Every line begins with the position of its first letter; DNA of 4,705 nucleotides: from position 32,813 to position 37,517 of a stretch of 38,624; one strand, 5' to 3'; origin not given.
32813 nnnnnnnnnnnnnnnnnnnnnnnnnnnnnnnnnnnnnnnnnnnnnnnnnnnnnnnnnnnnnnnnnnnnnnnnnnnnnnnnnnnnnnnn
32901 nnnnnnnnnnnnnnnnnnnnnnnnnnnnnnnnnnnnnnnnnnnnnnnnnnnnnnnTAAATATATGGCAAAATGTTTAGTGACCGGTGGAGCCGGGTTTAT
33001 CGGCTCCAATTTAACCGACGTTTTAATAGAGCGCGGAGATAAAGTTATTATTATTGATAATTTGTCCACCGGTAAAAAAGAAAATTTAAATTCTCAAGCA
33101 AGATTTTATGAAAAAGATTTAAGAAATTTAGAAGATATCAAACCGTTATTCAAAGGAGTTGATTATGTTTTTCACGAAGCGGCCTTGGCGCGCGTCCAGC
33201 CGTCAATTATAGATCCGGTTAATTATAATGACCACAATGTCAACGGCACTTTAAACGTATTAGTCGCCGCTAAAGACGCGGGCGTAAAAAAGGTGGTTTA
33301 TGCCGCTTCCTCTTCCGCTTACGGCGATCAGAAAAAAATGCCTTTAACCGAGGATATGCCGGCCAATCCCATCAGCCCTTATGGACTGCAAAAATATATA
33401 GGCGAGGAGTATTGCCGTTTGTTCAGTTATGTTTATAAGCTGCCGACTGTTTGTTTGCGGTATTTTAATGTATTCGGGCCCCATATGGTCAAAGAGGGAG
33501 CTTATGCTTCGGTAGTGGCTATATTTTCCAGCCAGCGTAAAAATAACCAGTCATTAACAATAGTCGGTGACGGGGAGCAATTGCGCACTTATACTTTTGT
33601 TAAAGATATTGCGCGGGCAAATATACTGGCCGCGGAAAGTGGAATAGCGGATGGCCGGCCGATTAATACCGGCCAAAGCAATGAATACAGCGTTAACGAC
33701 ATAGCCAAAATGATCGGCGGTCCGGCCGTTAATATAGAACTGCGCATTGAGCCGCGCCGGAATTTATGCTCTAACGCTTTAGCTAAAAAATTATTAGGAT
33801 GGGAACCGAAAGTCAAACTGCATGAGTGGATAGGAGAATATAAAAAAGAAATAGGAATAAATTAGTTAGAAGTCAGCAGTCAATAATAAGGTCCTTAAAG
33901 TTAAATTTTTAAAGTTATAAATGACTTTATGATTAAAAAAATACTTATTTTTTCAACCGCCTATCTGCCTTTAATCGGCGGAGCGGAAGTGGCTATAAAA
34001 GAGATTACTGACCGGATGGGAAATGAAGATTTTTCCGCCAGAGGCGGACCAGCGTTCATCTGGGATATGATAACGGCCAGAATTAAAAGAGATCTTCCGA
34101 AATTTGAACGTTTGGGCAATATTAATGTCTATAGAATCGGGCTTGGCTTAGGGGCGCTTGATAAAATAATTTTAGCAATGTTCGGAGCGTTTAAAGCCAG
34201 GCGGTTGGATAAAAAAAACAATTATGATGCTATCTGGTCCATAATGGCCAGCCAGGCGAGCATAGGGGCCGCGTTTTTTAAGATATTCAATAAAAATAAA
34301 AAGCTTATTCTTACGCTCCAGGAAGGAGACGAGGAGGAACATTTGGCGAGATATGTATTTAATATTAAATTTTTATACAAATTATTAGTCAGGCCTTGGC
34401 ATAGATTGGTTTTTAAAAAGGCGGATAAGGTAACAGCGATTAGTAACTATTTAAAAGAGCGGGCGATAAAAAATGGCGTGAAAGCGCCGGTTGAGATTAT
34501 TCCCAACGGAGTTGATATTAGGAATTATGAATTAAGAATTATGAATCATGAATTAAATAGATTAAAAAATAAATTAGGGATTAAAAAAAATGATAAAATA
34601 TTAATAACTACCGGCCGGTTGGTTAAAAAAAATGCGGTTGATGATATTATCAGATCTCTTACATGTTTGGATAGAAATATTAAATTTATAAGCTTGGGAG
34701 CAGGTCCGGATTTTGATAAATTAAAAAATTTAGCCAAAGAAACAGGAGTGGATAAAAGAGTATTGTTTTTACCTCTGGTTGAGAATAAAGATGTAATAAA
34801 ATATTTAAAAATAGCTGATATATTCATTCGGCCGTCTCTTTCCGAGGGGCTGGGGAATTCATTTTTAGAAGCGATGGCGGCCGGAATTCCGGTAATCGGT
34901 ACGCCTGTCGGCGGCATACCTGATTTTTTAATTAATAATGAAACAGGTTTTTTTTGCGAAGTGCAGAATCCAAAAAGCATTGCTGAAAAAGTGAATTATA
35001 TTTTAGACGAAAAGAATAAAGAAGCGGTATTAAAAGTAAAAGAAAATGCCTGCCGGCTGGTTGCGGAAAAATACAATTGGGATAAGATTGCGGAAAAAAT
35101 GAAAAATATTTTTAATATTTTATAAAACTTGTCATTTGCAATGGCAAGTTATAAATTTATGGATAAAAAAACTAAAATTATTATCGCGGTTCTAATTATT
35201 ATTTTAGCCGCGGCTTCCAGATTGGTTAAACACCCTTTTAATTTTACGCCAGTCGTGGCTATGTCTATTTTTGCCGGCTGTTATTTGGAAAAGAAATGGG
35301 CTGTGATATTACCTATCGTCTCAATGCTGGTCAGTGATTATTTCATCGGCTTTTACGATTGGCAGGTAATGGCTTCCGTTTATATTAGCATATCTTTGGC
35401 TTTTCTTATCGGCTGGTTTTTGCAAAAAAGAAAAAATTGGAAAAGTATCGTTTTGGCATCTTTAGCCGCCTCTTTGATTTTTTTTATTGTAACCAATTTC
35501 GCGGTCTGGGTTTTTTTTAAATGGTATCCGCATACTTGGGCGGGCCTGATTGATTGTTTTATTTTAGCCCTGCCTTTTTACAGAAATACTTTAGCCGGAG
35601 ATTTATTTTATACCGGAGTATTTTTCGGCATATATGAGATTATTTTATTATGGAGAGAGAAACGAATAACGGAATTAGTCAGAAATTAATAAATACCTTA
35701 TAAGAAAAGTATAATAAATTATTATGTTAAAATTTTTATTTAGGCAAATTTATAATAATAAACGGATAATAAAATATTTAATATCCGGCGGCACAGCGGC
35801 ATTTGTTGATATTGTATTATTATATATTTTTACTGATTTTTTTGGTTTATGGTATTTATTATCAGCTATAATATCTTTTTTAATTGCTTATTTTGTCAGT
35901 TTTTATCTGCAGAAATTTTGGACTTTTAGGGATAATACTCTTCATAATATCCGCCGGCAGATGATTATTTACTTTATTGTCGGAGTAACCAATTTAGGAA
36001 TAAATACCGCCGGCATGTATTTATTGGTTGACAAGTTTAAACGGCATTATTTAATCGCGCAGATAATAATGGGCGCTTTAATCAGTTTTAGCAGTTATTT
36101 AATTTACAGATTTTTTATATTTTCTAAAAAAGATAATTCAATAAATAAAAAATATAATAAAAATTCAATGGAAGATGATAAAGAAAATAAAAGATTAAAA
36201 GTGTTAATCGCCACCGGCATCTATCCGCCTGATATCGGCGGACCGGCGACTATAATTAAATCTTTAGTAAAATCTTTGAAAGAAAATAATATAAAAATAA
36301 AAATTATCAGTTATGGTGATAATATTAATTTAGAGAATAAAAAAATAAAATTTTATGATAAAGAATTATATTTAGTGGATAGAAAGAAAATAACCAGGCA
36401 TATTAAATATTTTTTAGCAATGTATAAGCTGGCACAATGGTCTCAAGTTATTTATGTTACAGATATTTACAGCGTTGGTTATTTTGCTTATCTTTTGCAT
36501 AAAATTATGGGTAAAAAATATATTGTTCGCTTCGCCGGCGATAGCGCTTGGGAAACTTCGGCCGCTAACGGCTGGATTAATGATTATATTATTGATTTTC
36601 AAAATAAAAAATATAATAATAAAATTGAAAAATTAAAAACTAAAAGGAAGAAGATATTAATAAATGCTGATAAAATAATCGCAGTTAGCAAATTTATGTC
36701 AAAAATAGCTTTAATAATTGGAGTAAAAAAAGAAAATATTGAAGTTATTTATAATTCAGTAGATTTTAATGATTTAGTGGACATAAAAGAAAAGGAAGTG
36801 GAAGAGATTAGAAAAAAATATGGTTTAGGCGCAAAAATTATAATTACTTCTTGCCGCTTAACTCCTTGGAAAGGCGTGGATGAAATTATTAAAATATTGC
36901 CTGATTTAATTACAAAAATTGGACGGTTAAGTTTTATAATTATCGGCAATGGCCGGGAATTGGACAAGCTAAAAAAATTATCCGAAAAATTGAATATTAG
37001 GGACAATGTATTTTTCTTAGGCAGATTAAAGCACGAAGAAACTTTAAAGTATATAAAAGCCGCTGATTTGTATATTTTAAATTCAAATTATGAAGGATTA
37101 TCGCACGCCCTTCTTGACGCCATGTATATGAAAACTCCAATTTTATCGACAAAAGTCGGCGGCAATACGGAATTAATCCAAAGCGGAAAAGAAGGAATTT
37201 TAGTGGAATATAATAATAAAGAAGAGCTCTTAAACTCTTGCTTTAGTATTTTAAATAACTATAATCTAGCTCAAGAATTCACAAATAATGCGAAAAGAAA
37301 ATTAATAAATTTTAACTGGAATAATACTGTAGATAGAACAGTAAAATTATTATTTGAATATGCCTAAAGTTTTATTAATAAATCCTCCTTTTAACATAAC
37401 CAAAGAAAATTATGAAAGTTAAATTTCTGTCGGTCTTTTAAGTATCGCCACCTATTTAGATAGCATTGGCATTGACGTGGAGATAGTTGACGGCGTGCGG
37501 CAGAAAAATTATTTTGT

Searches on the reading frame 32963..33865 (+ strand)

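Call 62: search_protein_families(library=pfam, max_evalue=0.0001, proteins=[window:32963-33865:+])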
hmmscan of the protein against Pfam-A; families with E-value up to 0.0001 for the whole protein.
window:32963-33865:+ (300 aa): 8 families
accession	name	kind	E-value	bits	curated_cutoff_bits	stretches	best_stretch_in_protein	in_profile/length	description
PF01370.27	Epimerase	-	2.5e-60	204.3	20.9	1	5-235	2-238/240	NAD dependent epimerase/dehydratase family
PF16363.11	GDP_Man_Dehyd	-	3.7e-50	171.7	27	1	5-290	1-329/332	GDP-mannose 4,6 dehydratase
PF01073.25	3Beta_HSD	-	2e-26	93.1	22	1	5-243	1-247/280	3-beta hydroxysteroid dehydrogenase/isomerase family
PF02719.21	Polysacc_synt_2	-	1.1e-16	61.3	20.2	1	5-206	2-199/293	Polysaccharide biosynthesis protein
PF04321.23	RmlD_sub_bind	-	2.6e-13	50.2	27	1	3-229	2-202/287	RmlD substrate binding domain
PF07993.18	NAD_binding_4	-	6.6e-09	35.7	20.1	1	57-172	80-209/258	Male sterility protein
PF13460.12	NAD_binding_10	-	1.4e-08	35.3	27.2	1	8-126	1-108/184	NAD(P)H-binding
PF05368.20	NmrA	-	1.3e-06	28.6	27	1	3-116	4-107/298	NmrA-like family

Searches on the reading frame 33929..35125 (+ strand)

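Call 62: search_protein_families(library=pfam, max_evalue=0.0001, proteins=[window:33929-35125:+])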
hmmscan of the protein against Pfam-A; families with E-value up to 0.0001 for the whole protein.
window:33929-35125:+ (398 aa): 6 families
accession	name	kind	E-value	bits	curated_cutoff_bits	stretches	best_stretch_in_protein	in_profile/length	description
PF00534.26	Glycos_transf_1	-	7.3e-40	136.8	26.4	1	212-368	5-165/172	Glycosyl transferases group 1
PF13692.12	Glyco_trans_1_4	-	2.7e-29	102.7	27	1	223-360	2-141/142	Glycosyl transferases group 1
PF13439.12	Glyco_transf_4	-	8.9e-14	52.3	28.5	1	60-197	37-168/170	Glycosyltransferase Family 4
PF13524.12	Glyco_trans_1_2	-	1.3e-07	32.2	25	1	271-391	27-142/144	Glycosyl transferase-like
PF13579.12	Glyco_trans_4_4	-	1e-05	26.4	29.7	1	88-194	61-158/158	Glycosyl transferase 4-like domain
PF20706.3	GT4-conflict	-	1.4e-05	24.8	26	1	277-337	262-323/385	Family 4 Glycosyltransferase in conflict systems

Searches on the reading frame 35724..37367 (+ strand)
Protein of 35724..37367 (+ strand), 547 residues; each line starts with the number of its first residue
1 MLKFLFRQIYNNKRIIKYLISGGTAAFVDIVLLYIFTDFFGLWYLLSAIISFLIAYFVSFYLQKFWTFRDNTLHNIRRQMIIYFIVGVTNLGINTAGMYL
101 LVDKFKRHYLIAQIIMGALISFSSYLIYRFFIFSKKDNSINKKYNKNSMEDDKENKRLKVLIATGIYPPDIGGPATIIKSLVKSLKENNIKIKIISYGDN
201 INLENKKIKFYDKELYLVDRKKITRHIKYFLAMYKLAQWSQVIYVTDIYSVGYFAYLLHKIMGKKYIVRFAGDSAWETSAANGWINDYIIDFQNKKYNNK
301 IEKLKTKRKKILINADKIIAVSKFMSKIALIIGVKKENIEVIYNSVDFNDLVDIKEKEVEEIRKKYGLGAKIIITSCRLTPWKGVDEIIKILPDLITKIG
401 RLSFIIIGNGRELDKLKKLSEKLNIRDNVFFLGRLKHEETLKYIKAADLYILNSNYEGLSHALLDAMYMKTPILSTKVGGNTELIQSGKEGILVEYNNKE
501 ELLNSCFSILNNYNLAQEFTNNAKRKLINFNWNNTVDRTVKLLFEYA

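Call 62: search_protein_families(library=pfam, max_evalue=0.0001, proteins=[window:35724-37367:+])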
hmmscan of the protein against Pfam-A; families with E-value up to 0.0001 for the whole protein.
window:35724-37367:+ (547 aa): 4 families
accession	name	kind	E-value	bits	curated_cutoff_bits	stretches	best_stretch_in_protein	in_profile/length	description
PF00534.26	Glycos_transf_1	-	1.3e-38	132.7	26.4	1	360-525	3-171/172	Glycosyl transferases group 1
PF13692.12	Glyco_trans_1_4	-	1.9e-27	96.7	27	1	371-512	2-142/142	Glycosyl transferases group 1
PF04138.20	GtrA_DPMS_TM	-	1.7e-23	83.5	26.1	1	17-133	1-117/117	GtrA/DPMS, transmembrane domain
PF13439.12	Glyco_transf_4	-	7e-10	39.6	28.5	1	171-348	1-168/170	Glycosyltransferase Family 4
